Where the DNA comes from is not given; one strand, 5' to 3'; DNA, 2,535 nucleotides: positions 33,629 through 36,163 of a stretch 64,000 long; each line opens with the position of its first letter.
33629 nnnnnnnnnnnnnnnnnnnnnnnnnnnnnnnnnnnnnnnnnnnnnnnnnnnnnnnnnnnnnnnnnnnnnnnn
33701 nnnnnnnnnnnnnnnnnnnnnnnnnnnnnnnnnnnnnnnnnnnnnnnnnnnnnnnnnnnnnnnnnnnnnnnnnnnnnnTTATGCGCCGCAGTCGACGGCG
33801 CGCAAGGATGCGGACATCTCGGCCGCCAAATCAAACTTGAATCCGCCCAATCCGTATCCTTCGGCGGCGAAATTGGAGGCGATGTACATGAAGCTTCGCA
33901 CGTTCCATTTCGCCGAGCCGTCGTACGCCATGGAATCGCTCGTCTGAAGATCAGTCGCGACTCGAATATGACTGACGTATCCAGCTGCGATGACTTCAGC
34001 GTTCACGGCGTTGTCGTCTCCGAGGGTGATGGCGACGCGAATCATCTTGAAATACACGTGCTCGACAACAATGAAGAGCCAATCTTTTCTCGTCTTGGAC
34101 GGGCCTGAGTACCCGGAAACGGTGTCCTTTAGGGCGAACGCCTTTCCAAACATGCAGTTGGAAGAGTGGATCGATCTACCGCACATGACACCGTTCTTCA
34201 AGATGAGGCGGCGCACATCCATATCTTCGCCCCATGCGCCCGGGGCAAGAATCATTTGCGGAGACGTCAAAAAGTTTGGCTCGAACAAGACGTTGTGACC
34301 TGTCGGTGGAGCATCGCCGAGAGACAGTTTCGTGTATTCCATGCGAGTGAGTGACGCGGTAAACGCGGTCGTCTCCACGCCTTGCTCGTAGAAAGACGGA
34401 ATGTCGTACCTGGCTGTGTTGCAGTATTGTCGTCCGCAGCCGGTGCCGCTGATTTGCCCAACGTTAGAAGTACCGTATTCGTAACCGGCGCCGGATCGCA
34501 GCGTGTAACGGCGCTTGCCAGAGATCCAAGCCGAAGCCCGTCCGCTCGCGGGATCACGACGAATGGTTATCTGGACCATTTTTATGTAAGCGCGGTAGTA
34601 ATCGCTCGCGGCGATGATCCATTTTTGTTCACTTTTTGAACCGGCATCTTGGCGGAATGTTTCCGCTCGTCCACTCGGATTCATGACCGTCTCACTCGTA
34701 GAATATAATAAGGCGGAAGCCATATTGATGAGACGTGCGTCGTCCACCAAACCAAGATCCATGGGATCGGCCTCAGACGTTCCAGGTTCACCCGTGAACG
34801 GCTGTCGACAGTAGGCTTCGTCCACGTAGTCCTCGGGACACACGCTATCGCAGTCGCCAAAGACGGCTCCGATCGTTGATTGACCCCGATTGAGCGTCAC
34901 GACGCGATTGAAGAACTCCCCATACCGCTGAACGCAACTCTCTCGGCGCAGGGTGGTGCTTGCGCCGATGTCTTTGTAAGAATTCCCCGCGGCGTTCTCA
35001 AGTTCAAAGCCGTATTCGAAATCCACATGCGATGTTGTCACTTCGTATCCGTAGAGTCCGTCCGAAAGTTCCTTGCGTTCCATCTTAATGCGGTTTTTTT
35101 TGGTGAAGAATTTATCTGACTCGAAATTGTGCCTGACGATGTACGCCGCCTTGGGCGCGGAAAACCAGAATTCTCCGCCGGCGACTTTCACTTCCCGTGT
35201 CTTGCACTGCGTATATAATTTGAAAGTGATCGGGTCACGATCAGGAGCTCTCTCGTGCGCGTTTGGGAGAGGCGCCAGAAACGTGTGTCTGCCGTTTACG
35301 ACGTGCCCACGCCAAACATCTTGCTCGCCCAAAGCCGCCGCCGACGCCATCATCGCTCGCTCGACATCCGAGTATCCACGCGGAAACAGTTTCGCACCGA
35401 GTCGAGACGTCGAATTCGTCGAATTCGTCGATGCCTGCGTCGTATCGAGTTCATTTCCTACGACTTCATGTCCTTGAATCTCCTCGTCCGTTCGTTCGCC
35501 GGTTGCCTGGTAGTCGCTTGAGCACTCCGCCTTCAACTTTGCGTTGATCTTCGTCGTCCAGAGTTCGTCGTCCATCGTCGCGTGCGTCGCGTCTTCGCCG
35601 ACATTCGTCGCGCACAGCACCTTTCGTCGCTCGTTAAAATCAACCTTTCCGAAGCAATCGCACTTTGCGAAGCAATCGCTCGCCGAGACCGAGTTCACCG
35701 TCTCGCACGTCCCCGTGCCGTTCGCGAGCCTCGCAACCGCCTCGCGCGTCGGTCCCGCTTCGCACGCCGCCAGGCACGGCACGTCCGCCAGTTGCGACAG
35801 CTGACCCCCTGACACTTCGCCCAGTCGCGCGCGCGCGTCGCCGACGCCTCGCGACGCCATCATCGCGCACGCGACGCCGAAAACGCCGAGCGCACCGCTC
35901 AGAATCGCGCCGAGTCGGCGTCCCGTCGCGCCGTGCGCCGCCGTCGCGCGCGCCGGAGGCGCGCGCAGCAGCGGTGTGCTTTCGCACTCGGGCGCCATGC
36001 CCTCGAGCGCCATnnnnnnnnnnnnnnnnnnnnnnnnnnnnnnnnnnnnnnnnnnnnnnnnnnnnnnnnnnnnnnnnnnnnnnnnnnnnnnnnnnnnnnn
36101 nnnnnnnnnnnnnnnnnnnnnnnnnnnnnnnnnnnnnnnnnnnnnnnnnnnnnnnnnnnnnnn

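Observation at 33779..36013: Compositionally distinct gene: a ~745-aa Cys-rich secreted or type-II membrane protein with no recognisable domain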

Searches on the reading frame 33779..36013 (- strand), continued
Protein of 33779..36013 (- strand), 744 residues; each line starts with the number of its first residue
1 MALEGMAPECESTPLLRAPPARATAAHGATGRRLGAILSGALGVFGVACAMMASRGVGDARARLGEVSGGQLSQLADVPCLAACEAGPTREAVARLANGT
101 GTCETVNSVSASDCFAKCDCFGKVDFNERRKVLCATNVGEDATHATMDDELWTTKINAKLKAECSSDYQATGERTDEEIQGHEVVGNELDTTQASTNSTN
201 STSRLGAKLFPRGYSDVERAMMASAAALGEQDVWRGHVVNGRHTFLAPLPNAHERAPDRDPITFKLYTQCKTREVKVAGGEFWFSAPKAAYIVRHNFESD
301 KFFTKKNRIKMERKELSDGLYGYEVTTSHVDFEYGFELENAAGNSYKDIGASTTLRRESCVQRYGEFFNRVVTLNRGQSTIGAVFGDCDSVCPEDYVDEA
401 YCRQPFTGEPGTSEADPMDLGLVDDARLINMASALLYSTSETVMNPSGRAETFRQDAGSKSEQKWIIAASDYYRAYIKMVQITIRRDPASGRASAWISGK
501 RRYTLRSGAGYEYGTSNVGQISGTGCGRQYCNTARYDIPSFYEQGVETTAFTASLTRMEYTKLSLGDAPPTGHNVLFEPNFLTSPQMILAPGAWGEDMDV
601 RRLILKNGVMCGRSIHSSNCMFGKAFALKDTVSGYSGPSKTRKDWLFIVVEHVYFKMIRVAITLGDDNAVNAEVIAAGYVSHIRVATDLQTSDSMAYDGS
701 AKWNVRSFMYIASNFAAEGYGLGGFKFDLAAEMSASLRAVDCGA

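Call 43: search_protein_families(library=pfam, proteins=[P0140, P0146, P0153, P0060, P0078, P0090, P0049, P0051, P0055, P0144], max_evalue=0.01)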
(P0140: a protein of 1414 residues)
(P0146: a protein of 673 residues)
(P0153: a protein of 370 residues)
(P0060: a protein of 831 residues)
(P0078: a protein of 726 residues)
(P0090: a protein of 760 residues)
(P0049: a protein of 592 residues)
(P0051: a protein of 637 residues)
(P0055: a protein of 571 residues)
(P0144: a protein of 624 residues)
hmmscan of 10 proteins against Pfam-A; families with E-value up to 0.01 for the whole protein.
P0140 (1414 aa): 1 family
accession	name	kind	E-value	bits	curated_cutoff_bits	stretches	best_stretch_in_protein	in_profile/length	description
PF13385.13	Laminin_G_3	-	6.4e-09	36.6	27.6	1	1180-1352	20-148/151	Concanavalin A-like lectin/glucanases superfamily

P0146 (673 aa): 0 families

P0153 (370 aa): 1 family
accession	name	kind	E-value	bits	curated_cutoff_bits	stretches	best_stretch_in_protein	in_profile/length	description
PF14295.12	PAN_4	-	0.00016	22.1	27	1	162-197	14-51/51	PAN domain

P0060 (831 aa): 1 family
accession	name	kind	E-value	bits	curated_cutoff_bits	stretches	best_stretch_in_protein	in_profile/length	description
PF15913.10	Furin-like_2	-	1.1e-07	32.5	28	1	499-556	33-91/102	Furin-like repeat, cysteine-rich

P0078 (726 aa): 1 family
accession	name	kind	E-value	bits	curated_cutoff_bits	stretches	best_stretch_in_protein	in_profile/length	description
PF15913.10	Furin-like_2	-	1.1e-07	32.4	28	1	399-459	33-94/102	Furin-like repeat, cysteine-rich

P0090 (760 aa): 3 families
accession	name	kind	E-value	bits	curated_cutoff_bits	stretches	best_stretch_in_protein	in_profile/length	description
PF15913.10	Furin-like_2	-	9.4e-15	55.1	28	3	361-420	34-95/102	Furin-like repeat, cysteine-rich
PF00757.25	Furin-like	-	0.00027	21.3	26.8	1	270-390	18-144/147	Furin-like cysteine rich region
PF14843.11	GF_recep_IV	-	0.00069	19.8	29.5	0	420-497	13-96/132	Growth factor receptor domain IV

P0049 (592 aa): 0 families

P0051 (637 aa): 1 family
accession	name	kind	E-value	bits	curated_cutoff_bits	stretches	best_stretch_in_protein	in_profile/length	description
PF15913.10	Furin-like_2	-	3.7e-06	27.5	28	1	325-386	30-95/102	Furin-like repeat, cysteine-rich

P0055 (571 aa): 0 families

P0144 (624 aa): 0 families

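Call 56: find_encoding_contigs(protein=P0090, flank=6000, max_places=2)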
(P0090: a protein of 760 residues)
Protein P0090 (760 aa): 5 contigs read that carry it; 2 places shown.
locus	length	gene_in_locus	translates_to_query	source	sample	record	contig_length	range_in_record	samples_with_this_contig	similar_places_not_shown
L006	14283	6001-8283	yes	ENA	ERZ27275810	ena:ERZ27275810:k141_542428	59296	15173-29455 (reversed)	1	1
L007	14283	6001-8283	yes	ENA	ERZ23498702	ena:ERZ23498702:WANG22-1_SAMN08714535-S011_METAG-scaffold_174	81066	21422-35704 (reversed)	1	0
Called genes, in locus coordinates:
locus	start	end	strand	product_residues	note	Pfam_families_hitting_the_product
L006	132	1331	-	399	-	PF09724:Dcc1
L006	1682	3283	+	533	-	PF11708:Slu7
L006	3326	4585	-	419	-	PF22037:PSD13_N, PF01399:PCI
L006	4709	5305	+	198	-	PF01084:Ribosomal_S18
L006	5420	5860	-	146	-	PF02996:Prefoldin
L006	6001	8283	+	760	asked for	PF15913:Furin-like_2 (weak)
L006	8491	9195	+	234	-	-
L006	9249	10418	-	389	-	-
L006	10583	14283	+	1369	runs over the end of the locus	PF00270:DEAD (weak), PF04851:ResIII, PF13191:AAA_16 (faint), PF27431:UvrB_3rd, PF00271:Helicase_C, PF12344:UvrB, PF22920:UvrC_RNaseH (weak), PF08459:UvrC_RNaseH_dom, +1 more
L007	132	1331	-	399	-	PF09724:Dcc1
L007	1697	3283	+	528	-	PF11708:Slu7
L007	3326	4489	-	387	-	PF22037:PSD13_N, PF01399:PCI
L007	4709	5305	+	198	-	PF01084:Ribosomal_S18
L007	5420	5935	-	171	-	PF02996:Prefoldin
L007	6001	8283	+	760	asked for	PF15913:Furin-like_2 (weak)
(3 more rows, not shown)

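Call 57: find_encoding_contigs(protein=P0140, flank=6000, max_places=2)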
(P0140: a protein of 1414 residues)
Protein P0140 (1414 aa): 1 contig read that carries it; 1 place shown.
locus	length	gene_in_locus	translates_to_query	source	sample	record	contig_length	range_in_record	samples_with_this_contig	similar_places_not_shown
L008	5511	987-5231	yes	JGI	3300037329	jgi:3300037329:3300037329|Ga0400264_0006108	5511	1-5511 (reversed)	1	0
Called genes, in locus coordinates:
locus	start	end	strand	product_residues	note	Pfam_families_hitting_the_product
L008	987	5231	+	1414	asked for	PF13385:Laminin_G_3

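Call 58: find_encoding_contigs(protein=P0020, flank=6000, max_places=2)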
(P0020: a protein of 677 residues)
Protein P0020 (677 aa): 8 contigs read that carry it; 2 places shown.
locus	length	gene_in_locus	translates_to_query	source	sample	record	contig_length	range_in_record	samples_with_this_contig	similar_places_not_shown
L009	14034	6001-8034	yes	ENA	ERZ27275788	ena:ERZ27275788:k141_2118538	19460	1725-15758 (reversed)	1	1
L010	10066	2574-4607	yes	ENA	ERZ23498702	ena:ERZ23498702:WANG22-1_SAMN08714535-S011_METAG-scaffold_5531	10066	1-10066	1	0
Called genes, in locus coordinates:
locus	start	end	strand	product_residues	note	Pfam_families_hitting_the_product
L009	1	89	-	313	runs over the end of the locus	PF01467:CTP_transf_like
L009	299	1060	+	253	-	PF01947:Rv2949c-like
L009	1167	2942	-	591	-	PF26702:TPR_NOC4 (weak), PF03914:CBF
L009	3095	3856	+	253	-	PF00642:zf-CCCH, PF00076:RRM_1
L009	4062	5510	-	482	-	PF10513:EPL1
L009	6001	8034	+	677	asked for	-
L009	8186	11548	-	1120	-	PF06733:DEAD_2, PF23109:ARCH_RTEL1, PF13307:Helicase_C_2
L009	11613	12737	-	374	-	PF04153:NOT2_3_5_C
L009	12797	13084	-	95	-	-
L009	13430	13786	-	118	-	-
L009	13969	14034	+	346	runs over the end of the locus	PF00850:Hist_deacetyl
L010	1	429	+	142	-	?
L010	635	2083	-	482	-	PF10513:EPL1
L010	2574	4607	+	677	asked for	-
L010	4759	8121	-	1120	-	PF06733:DEAD_2, PF23109:ARCH_RTEL1, PF13307:Helicase_C_2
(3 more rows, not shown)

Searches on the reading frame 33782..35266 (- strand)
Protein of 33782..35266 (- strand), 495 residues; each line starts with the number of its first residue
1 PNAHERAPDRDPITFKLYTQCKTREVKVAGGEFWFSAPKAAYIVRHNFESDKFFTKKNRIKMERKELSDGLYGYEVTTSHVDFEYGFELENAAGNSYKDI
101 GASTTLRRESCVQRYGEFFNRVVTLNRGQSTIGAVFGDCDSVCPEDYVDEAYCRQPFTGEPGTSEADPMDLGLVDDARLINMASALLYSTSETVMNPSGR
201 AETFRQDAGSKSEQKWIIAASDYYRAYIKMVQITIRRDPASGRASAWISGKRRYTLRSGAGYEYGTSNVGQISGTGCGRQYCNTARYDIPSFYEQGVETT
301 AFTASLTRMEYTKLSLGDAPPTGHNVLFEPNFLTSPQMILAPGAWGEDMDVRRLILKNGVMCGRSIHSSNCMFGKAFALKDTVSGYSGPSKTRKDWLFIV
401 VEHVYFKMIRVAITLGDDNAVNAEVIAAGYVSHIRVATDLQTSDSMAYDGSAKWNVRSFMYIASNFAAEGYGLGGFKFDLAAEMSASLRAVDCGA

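Call 47: predict_structure(alignment_id=A3)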
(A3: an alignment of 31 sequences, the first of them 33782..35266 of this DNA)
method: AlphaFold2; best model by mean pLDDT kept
length: 495 residues; sequences in the alignment: 31
mean_pLDDT: 90.1   pTM: 0.87
mean pLDDT of the five models: 90.1, 89.6, 88.2, 88.1, 87.7
residues with pLDDT >= 90: 327; 70-90: 152; 50-70: 13; < 50: 3
segments of 3 or more residues with pLDDT < 50: none
pLDDT, mean of each block of 10 residues (from residue 1): 74 94 92 92 90 87 91 94 93 94 86 85 87 94 88 91 96 96 92 83 94 96 87 97 97 89 73 70 89 92 89 90 89 95 88 93 88 91 92 96 93 96 98 91 92 96 95 94 87 51
secondary structure, 60 per line:
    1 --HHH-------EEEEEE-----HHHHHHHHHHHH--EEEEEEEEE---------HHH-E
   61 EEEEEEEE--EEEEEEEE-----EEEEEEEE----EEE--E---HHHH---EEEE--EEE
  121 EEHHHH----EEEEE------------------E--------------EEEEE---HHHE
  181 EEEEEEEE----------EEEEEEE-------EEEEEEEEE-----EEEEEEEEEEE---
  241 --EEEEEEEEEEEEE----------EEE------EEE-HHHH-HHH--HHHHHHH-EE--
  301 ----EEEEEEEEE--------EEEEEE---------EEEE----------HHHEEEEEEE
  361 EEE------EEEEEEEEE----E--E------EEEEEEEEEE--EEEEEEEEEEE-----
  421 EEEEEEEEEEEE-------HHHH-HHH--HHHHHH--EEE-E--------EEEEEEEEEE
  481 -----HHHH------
elements in order: E13-18 H24-35 E38-46 E60-68 E71-78 E84-91 E96-98 H105-108 E112-115 E118-122 H123-126 E131-135 E169-173 E180-188 E199-205 E213-221 E227-237 E243-255 E266-268 E275-277 H279-282 H289-295 E305-313 E322-327 E337-340 E354-363 E370-378 E393-402 E405-415 E421-432 H440-443 H450-455 E458-460 E471-480 H486-489
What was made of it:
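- Model of aa 250-744: pLDDT 90.1, pTM 0.87 (call 47). M, R1 and R2 are predicted as one rigid body, pTM 0.87 (call 47).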

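Call 67: search_solved_structures(query=A3, max_evalue=10, show_alignments=2)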
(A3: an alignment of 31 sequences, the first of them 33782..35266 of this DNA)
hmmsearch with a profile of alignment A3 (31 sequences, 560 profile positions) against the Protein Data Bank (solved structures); distinct sequences matched with E-value up to 10: 1.
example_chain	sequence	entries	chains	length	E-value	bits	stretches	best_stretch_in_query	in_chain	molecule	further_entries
6w3g_A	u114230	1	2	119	0.012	17.4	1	270-323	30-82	Rd1NTF2_04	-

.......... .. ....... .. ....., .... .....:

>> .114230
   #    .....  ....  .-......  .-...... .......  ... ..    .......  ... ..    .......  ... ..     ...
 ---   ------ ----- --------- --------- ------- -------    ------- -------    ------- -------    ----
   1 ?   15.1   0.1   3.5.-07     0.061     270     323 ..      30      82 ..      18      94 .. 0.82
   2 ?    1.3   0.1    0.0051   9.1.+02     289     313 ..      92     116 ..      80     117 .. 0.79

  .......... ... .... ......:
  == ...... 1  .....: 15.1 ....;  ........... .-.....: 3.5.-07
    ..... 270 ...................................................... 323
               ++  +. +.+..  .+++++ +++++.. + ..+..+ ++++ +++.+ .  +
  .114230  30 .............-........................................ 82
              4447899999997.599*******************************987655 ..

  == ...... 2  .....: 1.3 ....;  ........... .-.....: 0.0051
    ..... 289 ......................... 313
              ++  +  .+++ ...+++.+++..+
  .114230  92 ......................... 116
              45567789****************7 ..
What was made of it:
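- Tried and rejected: The A3 profile (M+R+R) against PDB sequences gave one marginal hit, E 0.012, to a de novo designed NTF2 protein, 6w3g (call 67).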

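Call 68: find_related_loci(query=A3, collection=genome_contigs, flank=3000)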
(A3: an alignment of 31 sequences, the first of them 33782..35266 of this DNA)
Query A3 (495 aa) in genome_contigs; peptide patterns used: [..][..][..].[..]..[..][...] (x = any residue, [..] = any of these).
76 stretches matched a pattern, but none encodes a relative of the query by tblastn (E <= 1e-3).

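Call 80: find_related_loci(query=A3, collection=viral_contigs, flank=3000)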
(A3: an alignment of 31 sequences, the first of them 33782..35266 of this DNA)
Query A3 (495 aa) in viral_contigs; peptide patterns used: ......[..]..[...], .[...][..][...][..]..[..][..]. (x = any residue, [..] = any of these).
9 stretches matched a pattern, but none encodes a relative of the query by tblastn (E <= 1e-3).
